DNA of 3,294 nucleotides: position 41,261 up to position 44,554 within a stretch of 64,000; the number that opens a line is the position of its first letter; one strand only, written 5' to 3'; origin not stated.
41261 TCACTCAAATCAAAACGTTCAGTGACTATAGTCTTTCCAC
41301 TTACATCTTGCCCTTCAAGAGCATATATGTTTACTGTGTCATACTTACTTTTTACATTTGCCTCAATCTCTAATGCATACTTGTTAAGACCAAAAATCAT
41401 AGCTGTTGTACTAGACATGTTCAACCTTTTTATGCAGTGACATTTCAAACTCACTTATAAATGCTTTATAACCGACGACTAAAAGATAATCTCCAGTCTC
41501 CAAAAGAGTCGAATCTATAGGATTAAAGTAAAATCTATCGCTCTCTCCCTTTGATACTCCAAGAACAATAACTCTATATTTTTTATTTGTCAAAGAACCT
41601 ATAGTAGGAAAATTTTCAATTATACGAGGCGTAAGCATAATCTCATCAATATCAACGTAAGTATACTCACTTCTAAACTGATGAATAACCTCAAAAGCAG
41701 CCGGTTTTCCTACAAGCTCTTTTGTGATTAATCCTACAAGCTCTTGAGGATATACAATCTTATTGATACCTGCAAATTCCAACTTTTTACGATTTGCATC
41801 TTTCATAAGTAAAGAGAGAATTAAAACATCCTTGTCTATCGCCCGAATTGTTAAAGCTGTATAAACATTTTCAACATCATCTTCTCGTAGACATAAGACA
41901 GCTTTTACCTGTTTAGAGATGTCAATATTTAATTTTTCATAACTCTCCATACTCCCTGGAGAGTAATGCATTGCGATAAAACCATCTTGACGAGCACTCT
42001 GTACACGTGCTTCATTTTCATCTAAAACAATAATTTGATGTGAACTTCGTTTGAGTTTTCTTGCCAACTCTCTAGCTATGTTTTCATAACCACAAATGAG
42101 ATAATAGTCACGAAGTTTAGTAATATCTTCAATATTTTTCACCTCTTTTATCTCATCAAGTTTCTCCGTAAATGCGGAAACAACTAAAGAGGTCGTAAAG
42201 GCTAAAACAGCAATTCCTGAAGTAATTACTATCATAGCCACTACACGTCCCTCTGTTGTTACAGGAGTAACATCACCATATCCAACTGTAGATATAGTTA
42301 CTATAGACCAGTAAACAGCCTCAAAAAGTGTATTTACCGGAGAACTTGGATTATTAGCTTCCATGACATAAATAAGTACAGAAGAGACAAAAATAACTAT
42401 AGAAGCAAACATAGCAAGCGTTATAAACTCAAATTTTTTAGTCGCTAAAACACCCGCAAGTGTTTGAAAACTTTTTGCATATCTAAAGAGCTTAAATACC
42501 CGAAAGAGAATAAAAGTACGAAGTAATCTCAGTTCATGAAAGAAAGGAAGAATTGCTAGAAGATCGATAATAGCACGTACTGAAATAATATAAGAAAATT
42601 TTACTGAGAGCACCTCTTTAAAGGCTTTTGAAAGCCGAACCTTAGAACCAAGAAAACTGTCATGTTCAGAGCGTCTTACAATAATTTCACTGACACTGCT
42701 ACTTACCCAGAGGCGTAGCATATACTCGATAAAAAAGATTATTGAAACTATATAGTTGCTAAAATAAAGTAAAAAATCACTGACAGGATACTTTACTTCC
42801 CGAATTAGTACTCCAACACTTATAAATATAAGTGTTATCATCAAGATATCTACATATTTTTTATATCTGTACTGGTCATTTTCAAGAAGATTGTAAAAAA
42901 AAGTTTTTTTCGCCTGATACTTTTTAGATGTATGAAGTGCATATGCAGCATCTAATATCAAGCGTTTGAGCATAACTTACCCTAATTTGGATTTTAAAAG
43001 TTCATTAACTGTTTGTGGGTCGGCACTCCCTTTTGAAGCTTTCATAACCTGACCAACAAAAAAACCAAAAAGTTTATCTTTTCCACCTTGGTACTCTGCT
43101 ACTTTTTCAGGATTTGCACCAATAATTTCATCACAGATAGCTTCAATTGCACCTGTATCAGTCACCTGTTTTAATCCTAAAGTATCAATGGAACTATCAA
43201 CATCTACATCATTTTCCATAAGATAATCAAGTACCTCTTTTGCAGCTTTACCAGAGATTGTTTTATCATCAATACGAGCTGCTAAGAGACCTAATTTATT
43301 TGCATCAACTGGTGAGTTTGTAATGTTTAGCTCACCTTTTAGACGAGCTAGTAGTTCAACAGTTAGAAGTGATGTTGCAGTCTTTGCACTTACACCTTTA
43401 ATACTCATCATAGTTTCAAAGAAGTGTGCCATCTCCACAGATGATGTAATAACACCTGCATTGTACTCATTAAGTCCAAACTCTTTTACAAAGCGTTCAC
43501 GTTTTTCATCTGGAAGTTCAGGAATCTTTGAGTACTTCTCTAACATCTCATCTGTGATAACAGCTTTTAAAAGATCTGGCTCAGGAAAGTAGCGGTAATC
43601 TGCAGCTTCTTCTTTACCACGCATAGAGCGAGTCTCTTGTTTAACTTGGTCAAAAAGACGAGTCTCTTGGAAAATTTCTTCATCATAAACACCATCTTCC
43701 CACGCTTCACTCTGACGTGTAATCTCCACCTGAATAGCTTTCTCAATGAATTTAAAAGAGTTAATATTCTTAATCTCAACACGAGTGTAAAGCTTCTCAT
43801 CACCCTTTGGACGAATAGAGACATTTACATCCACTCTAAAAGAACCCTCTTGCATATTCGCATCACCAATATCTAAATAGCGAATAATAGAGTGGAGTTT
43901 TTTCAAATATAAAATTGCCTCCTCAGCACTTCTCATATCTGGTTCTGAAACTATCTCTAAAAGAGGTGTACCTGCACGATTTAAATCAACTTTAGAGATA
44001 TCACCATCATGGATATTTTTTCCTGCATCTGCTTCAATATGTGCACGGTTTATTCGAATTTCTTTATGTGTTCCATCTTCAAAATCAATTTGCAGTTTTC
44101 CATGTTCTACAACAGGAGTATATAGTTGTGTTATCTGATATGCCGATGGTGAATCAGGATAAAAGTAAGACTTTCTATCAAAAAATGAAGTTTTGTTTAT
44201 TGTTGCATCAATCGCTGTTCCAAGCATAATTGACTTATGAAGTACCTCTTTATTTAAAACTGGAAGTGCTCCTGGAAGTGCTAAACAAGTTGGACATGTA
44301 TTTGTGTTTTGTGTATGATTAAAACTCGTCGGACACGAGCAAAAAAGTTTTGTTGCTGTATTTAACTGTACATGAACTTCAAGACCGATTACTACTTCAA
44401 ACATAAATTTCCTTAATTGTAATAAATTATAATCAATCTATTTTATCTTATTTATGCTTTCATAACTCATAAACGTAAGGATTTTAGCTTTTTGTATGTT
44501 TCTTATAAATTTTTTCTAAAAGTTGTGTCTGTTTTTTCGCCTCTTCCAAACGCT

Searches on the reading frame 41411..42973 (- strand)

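Call 45: search_protein_families(library=ncbifam, proteins=[window:41411-42973:-], max_evalue=1e-20)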
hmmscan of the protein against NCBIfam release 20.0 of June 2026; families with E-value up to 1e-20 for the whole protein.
window:41411-42973:- (520 aa): 1 family
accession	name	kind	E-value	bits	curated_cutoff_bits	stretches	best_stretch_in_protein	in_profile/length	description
NF007828.0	PRK10537.1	equivalog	2.7e-30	105.6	425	1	121-414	89-371/403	voltage-gated potassium channel protein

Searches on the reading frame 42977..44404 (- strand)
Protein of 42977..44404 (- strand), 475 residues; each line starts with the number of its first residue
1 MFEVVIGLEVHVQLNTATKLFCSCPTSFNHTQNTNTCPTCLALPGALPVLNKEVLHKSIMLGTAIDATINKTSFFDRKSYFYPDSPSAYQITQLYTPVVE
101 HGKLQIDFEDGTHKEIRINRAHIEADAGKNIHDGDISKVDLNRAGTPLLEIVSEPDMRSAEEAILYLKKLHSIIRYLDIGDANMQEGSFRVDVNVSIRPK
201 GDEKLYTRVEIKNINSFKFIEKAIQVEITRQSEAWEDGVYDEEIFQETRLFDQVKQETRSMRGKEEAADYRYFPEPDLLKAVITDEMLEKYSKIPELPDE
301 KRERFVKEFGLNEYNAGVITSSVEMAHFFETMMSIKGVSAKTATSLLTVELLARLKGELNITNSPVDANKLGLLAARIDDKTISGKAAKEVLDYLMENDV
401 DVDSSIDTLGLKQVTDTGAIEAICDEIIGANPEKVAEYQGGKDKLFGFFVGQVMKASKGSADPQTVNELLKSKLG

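Call 45: search_protein_families(library=ncbifam, proteins=[window:42977-44404:-], max_evalue=1e-20)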
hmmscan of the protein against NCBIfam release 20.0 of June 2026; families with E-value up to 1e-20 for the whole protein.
window:42977-44404:- (475 aa): 9 families
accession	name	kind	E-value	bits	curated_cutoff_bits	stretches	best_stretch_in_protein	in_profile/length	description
NF004014.0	PRK05477.1-4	equivalog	3.4e-214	711.9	414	1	2-474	3-474/475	Asp-tRNA(Asn)/Glu-tRNA(Gln) amidotransferase subunit GatB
NF004012.0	PRK05477.1-2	equivalog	1.4e-183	611.1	338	1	2-474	4-478/481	Asp-tRNA(Asn)/Glu-tRNA(Gln) amidotransferase subunit GatB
NF004015.0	PRK05477.1-5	equivalog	7.4e-177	588.8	628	1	2-475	15-487/488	Asp-tRNA(Asn)/Glu-tRNA(Gln) amidotransferase subunit GatB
TIGR00133.1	gatB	equivalog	1.6e-175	584.3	314.8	1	2-474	4-480/481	Asp-tRNA(Asn)/Glu-tRNA(Gln) amidotransferase subunit GatB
NF004011.1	PRK05477.1-1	equivalog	5.4e-150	500.2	680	1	2-474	3-473/475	Asp-tRNA(Asn)/Glu-tRNA(Gln) amidotransferase subunit GatB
NF004013.0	PRK05477.1-3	equivalog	2.1e-130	435.5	653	1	2-474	17-499/501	Asp-tRNA(Asn)/Glu-tRNA(Gln) amidotransferase subunit GatB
NF003107.0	PRK04028.1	equivalog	3e-50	171.3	456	1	243-474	402-624/630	Glu-tRNA(Gln) amidotransferase subunit GatE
TIGR00134.1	gatE_arch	equivalog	2.3e-38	131.8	319.55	0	270-474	420-618/622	Glu-tRNA(Gln) amidotransferase subunit GatE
NF011291.0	PRK14703.1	equivalog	3.6e-35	121.4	681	1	277-475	575-768/769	glutamine--tRNA ligase/YqeY domain fusion protein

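Call 46: find_homologous_proteins(query=window:42977-44404:-, max_evalue=1e-100)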
Query window:42977-44404:- (475 aa): 8000 proteins with E <= 1e-100 among 8000 candidates; the best 120 are listed.
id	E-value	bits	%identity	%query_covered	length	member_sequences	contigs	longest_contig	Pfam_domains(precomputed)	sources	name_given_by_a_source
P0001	0.0e+0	1056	100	100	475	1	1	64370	PF02637.24,PF02934.21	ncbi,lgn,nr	ncbi:MAG: Asp-tRNA(Asn)/Glu-tRNA(Gln) amidotransferase subunit GatB [Campylobacterales bacterium]|nr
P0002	0.0e+0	1009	94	100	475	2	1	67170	PF02637.24,PF02934.21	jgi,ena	-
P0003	5.6e-291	983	92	100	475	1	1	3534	PF02637.24,PF02934.21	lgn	-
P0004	8.7e-290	979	92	99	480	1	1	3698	PF02637.24,PF02934.21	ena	-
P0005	2.1e-289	978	92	100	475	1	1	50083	PF02637.24,PF02934.21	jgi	-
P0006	2.8e-289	978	91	100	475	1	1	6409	PF02637.24,PF02934.21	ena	-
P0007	9.4e-289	976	90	100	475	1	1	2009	PF02637.24,PF02934.21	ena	-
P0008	1.1e-286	969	91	100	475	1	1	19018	PF02637.24,PF02934.21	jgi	-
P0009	2.0e-285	965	91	100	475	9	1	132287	PF02637.24,PF02934.21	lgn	-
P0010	2.6e-284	961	90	100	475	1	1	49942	PF02637.24,PF02934.21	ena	-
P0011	5.2e-284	960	89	100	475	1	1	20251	PF02637.24,PF02934.21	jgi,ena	-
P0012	1.8e-283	958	89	100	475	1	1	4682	PF02637.24,PF02934.21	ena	-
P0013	4.5e-283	957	89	100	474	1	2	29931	PF02637.24,PF02934.21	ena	-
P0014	1.2e-282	956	90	100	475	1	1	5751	PF02637.24,PF02934.21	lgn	-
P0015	3.7e-282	954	89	100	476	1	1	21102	PF02637.24,PF02934.21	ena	-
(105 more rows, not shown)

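Call 47: find_encoding_contigs(protein=P0001, flank=10000, max_places=4)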
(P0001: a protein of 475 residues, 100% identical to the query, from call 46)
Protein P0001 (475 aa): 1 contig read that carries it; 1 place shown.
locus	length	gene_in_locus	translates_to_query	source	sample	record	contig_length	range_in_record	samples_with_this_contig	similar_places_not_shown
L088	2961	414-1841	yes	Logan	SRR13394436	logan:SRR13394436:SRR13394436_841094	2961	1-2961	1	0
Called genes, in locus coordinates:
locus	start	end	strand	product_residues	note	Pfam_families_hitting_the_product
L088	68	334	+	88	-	-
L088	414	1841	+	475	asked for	PF02934:GatB_N, PF02637:GatB_Yqey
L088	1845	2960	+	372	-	?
